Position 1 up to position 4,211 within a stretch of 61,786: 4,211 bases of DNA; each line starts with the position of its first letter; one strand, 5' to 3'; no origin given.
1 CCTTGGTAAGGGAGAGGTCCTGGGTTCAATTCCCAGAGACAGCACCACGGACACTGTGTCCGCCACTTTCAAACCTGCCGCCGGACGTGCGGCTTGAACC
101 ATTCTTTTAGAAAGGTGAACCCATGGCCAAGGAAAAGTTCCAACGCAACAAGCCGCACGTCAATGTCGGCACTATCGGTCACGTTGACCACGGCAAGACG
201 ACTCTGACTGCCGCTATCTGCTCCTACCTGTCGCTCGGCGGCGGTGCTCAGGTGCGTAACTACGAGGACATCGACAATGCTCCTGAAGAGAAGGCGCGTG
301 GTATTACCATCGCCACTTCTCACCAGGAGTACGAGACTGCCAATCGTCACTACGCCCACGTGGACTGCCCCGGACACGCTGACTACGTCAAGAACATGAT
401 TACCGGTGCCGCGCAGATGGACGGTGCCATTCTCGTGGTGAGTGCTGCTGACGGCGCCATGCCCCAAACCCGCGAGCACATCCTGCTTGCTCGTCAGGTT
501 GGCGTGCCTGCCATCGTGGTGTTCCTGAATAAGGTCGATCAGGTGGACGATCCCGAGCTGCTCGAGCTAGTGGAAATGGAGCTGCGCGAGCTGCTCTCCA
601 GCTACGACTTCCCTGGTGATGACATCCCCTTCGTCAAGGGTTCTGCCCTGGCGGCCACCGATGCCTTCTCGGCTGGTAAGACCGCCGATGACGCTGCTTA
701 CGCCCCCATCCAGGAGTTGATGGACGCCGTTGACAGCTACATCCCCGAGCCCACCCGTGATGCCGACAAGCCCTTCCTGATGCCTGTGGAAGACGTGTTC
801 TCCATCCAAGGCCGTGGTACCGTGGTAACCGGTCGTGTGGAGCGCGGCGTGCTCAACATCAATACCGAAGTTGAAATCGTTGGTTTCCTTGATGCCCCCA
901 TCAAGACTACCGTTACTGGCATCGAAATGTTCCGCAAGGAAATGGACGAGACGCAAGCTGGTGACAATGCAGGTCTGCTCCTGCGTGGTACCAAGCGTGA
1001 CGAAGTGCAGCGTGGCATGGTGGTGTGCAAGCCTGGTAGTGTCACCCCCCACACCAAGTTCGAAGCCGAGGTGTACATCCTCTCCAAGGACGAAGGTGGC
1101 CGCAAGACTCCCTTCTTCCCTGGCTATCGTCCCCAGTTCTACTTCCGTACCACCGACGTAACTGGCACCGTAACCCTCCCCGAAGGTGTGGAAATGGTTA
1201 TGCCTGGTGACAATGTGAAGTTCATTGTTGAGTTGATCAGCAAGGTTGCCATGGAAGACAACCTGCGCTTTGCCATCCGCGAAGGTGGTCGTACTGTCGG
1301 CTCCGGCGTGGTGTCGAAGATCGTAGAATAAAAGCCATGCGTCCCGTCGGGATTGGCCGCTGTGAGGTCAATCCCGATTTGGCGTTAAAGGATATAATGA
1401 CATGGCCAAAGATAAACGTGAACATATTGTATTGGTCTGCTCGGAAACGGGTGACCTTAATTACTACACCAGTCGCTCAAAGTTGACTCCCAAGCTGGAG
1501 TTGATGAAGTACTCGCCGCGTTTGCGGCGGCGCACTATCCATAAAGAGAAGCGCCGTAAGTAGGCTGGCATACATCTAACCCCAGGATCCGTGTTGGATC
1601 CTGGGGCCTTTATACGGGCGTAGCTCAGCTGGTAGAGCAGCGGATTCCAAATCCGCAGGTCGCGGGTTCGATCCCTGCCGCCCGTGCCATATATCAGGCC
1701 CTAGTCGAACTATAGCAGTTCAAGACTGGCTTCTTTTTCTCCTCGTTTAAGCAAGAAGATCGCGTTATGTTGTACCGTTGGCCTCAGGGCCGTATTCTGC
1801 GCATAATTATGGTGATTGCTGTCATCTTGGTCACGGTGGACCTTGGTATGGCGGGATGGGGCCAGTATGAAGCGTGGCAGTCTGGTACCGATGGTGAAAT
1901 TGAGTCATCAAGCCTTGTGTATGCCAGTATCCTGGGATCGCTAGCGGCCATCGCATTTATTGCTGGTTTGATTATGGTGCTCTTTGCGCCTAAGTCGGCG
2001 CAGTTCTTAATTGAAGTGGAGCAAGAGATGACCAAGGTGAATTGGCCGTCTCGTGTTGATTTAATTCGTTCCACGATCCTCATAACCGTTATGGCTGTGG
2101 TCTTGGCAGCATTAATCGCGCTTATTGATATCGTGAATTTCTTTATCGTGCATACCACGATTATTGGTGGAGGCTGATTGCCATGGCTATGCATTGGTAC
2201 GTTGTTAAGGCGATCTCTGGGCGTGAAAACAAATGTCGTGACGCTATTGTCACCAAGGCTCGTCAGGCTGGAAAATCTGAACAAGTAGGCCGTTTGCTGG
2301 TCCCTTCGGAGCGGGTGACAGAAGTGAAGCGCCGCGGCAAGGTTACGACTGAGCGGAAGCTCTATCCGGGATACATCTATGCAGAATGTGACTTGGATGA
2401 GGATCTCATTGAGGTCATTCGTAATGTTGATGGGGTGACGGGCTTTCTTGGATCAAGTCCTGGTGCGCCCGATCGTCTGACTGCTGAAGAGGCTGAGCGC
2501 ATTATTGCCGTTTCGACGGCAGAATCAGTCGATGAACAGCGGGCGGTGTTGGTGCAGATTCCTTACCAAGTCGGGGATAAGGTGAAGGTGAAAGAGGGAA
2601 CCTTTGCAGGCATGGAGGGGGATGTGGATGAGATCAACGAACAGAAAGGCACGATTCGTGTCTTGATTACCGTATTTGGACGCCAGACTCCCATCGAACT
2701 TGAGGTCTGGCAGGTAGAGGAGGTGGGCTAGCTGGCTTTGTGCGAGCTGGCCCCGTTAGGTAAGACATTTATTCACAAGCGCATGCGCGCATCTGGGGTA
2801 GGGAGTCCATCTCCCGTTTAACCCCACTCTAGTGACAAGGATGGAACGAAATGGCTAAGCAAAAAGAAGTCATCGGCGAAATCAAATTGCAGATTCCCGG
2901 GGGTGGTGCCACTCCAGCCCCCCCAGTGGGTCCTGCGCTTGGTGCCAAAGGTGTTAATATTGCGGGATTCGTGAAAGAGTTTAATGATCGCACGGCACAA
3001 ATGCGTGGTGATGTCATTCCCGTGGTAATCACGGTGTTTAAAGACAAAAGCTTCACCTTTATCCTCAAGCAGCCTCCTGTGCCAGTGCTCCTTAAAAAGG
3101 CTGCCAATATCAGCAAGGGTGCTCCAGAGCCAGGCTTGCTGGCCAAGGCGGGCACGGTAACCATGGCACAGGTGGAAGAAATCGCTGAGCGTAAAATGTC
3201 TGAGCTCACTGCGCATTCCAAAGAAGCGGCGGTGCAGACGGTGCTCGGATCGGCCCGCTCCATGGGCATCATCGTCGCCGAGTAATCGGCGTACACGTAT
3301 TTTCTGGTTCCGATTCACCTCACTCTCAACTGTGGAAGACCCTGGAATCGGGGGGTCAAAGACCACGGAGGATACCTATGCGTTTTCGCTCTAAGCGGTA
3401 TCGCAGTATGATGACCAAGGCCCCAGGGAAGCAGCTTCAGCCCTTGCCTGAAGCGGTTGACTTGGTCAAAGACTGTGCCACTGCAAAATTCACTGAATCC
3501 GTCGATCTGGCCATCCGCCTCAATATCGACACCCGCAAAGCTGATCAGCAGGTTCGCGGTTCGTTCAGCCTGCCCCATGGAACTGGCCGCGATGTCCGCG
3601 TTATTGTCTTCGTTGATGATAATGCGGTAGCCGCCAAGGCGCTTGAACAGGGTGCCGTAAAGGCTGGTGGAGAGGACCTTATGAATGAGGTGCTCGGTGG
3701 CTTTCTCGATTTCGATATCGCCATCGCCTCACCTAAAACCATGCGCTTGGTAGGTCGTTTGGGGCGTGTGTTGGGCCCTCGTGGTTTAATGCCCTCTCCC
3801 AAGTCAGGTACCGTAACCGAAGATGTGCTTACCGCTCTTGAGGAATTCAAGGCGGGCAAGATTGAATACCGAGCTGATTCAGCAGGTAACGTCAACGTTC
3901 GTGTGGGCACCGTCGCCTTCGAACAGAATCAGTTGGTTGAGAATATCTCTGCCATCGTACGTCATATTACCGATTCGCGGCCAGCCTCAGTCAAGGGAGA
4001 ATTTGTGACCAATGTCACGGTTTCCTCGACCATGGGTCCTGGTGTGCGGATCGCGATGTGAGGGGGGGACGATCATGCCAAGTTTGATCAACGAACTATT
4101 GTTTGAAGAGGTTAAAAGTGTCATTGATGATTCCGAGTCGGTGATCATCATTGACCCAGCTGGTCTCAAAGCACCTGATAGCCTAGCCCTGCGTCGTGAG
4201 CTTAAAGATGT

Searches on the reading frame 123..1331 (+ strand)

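Call 85: search_protein_families(library=pfam, proteins=[window:123-1331:+], max_evalue=0.00001)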
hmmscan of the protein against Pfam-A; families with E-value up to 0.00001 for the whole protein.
window:123-1331:+ (402 aa): 3 families
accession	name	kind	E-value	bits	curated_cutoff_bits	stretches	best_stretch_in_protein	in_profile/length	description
PF00009.33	GTP_EFTU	-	4.7e-63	212.6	26.5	1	10-208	1-187/188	Elongation factor Tu GTP binding domain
PF03143.23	GTP_EFTU_D3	-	1.3e-38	132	27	1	306-400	1-105/106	Elongation factor Tu C-terminal domain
PF03144.31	GTP_EFTU_D2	-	4.3e-21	75.6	30.3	1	232-302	1-73/73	Elongation factor Tu domain 2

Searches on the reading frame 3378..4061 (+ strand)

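Call 85: search_protein_families(library=pfam, proteins=[window:3378-4061:+], max_evalue=0.00001)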
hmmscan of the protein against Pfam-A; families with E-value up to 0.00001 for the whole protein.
window:3378-4061:+ (227 aa): 1 family
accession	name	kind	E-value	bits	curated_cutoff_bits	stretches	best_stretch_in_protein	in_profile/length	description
PF00687.26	Ribosomal_L1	-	9.9e-59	198.7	32.2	1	31-221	2-198/198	Ribosomal protein L1p/L10e family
